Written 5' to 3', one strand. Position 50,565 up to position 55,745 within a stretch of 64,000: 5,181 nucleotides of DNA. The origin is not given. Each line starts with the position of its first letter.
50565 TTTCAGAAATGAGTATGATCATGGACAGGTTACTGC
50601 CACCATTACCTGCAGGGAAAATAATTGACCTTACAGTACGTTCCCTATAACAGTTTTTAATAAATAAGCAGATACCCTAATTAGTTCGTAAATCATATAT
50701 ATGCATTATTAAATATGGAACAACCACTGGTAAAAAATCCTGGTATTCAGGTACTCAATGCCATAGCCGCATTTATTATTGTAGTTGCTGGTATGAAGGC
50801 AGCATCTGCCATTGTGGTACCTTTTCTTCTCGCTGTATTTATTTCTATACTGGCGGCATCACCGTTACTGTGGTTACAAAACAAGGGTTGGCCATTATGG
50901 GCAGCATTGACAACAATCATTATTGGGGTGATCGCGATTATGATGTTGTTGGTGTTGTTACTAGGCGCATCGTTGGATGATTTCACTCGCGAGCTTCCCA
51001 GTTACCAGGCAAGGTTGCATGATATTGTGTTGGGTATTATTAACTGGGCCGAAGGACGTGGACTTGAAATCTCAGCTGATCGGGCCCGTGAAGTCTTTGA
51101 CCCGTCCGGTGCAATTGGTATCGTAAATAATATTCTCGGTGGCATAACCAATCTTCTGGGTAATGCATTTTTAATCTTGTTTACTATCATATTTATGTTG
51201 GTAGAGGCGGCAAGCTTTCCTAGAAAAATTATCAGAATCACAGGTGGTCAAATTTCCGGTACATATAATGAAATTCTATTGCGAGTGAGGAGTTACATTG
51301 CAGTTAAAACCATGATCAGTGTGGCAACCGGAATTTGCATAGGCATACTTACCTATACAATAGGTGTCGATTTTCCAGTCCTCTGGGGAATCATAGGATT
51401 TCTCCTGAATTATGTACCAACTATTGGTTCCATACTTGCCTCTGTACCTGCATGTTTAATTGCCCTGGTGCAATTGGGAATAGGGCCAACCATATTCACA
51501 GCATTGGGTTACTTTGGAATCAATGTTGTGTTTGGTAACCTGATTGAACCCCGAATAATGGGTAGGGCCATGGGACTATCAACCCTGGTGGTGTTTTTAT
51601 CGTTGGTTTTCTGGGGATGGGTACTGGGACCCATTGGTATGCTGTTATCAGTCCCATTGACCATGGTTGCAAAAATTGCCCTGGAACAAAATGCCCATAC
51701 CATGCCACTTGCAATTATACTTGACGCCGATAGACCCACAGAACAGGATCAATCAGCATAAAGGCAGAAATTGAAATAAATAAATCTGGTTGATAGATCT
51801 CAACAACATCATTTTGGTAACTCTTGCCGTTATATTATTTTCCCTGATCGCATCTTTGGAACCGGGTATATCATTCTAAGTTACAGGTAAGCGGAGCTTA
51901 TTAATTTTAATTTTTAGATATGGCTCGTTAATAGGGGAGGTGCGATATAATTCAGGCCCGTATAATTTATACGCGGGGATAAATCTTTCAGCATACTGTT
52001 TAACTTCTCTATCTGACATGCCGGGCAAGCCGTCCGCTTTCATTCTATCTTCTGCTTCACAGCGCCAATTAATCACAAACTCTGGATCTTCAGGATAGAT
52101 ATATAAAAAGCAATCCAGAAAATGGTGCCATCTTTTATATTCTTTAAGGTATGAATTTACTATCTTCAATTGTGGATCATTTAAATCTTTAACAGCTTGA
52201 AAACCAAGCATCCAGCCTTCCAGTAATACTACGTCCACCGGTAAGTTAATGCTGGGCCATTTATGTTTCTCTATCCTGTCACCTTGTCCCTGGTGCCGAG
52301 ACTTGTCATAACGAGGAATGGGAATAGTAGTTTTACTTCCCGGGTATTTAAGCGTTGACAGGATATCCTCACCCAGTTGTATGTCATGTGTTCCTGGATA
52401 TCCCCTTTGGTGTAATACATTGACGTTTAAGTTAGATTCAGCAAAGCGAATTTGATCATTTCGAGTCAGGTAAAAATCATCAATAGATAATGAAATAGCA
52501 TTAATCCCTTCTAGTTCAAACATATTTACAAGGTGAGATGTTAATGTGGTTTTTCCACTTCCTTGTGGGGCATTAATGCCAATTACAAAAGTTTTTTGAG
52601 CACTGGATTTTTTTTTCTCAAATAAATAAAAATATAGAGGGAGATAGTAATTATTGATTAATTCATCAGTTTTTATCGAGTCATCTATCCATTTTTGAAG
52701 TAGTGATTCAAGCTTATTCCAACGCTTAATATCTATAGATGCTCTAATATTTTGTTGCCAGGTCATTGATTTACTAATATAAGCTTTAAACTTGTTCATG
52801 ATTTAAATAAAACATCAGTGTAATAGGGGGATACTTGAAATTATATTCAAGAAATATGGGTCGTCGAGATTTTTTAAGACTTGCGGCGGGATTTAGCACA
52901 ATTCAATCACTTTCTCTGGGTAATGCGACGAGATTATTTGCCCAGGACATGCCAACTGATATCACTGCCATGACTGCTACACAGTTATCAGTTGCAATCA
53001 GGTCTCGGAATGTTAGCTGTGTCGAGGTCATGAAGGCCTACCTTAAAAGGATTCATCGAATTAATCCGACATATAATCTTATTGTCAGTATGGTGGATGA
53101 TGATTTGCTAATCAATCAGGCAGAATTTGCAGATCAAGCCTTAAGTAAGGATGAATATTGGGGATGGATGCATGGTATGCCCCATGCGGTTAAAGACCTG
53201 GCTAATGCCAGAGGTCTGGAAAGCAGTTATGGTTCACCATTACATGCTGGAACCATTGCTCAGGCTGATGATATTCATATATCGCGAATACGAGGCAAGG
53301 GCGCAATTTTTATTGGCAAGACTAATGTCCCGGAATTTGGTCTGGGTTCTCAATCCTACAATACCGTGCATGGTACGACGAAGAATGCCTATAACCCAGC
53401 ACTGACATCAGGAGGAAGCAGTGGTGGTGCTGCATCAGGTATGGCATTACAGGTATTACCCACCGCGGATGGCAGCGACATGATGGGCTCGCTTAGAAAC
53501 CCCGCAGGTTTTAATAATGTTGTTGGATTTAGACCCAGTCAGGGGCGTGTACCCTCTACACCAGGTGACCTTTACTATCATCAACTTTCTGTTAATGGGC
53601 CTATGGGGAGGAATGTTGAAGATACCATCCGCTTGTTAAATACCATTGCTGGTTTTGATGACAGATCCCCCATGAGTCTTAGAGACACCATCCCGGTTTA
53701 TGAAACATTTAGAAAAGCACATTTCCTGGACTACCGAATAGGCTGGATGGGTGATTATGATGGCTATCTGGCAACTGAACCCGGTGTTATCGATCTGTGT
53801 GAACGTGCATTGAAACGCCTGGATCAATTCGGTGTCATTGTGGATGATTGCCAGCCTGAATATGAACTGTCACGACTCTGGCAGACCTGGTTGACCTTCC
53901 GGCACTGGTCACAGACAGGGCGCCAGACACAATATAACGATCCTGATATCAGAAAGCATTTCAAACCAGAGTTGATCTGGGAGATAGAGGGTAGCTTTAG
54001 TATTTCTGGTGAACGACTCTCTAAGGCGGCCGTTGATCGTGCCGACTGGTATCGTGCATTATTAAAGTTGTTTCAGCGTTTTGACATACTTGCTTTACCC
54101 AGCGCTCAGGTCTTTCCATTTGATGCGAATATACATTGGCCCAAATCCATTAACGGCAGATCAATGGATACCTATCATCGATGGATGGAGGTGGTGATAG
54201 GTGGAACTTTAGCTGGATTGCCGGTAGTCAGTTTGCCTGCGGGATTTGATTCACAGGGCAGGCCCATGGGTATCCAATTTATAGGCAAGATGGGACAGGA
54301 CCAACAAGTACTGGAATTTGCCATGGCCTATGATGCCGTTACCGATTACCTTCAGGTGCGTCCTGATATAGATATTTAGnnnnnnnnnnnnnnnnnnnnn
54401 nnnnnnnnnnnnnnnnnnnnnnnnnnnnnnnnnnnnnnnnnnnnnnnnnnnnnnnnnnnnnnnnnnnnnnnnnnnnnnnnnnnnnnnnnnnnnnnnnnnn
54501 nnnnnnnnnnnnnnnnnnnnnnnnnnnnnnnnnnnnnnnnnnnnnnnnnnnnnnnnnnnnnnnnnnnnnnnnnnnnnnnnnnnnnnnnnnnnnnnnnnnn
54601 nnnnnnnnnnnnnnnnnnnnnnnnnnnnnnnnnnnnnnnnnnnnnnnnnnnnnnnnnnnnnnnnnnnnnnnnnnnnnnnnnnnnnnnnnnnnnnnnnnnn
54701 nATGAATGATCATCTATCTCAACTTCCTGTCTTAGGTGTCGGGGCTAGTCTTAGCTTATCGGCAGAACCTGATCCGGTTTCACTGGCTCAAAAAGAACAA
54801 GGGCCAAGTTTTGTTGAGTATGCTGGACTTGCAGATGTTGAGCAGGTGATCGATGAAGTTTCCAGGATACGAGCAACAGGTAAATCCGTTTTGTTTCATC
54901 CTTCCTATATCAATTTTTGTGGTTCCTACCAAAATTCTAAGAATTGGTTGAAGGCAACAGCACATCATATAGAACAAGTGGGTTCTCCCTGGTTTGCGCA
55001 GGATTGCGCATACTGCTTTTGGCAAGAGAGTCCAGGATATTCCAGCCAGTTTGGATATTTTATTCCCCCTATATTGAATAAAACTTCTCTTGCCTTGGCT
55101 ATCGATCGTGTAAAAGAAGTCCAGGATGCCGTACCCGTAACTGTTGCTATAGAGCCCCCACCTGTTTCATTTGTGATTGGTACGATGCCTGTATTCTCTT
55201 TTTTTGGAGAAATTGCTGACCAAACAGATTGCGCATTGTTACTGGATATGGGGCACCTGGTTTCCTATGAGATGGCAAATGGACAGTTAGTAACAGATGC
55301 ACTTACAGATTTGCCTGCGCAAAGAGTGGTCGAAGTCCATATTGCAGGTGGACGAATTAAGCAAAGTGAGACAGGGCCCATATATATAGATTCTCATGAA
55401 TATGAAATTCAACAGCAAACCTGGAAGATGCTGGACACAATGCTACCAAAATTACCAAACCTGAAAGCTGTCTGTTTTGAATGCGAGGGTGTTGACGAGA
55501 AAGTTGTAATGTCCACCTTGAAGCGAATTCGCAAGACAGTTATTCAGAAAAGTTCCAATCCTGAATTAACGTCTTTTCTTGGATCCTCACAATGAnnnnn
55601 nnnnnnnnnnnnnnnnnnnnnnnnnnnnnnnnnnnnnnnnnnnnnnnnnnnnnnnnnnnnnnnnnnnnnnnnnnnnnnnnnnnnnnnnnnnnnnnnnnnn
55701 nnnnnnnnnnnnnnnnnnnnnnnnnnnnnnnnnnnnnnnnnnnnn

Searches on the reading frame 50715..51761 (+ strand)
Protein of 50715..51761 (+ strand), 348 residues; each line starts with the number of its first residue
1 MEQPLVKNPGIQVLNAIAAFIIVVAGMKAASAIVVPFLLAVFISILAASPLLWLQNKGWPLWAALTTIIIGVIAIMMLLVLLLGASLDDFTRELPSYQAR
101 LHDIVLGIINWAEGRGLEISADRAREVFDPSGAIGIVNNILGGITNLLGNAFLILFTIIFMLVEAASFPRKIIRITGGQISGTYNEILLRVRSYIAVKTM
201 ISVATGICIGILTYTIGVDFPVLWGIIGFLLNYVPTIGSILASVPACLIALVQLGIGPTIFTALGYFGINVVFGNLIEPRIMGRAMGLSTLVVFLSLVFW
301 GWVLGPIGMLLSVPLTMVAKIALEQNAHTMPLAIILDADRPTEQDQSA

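Call 10: search_protein_families(library=pfam, proteins=[window:50715-51761:+], max_evalue=0.001)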
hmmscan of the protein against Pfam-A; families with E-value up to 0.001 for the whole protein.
window:50715-51761:+ (348 aa): 1 family
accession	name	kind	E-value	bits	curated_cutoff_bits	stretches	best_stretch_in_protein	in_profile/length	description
PF01594.21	AI-2E_transport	-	3.5e-51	174.7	34.3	1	14-324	2-324/327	AI-2E family transporter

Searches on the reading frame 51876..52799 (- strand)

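Call 10: search_protein_families(library=pfam, proteins=[window:51876-52799:-], max_evalue=0.001)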
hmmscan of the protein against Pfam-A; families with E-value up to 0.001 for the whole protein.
window:51876-52799:- (307 aa): 2 families
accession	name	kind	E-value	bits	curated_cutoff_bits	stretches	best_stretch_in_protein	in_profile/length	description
PF00485.24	PRK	-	1.1e-05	25.7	22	1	72-208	1-130/196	Phosphoribulokinase / Uridine kinase family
PF00448.28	SRP54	-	0.00054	20.1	22.7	1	77-132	8-63/196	SRP54-type protein, GTPase domain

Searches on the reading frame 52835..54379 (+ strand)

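Call 10: search_protein_families(library=pfam, proteins=[window:52835-54379:+], max_evalue=0.001)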
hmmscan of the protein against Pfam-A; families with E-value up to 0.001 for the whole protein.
window:52835-54379:+ (514 aa): 1 family
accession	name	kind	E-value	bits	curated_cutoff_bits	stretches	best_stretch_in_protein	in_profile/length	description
PF01425.27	Amidase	-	3.7e-80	270.6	27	1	64-493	1-445/445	Amidase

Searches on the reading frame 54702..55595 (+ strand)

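Call 10: search_protein_families(library=pfam, proteins=[window:54702-55595:+], max_evalue=0.001)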
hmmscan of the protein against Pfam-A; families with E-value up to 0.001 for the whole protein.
window:54702-55595:+ (297 aa): 1 family
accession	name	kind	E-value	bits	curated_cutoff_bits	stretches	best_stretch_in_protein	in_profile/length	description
PF05114.20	MbnB_TglH_ChrH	-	3.3e-24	86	25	1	58-258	46-238/263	RiPP precursor modification enzyme MbnB/TglH/ChrH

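Call 55: search_protein_families(library=ncbifam, proteins=[window:54702-55595:+], max_evalue=0.0001)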
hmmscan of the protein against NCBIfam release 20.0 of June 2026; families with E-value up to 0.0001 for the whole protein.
window:54702-55595:+ (297 aa): 5 families
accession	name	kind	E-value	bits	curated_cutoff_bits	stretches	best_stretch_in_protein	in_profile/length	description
NF050151.1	RiPP_MNIO_ApyH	equivalog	5.5e-24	84.8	400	1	62-280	56-280/283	multinuclear non-heme iron-dependent oxidative enzyme ApyH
NF050167.1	MNIO_BufB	equivalog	8.9e-21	74.4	310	1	62-254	49-238/262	MNIO family bufferin maturase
NF003818.2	PRK05409.1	equivalog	3.5e-14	53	360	1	66-250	56-233/264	HvfB family MNIO-type RiPP peptide maturase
NF050165.1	MNIO_ChrH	equivalog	3.2e-11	42.9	600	1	121-263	114-259/363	MNIO family chryseobactin maturase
TIGR04159.2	methbact_MbnB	equivalog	4.7e-08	32.9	325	1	132-279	113-258/261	methanobactin biosynthesis protein MbnB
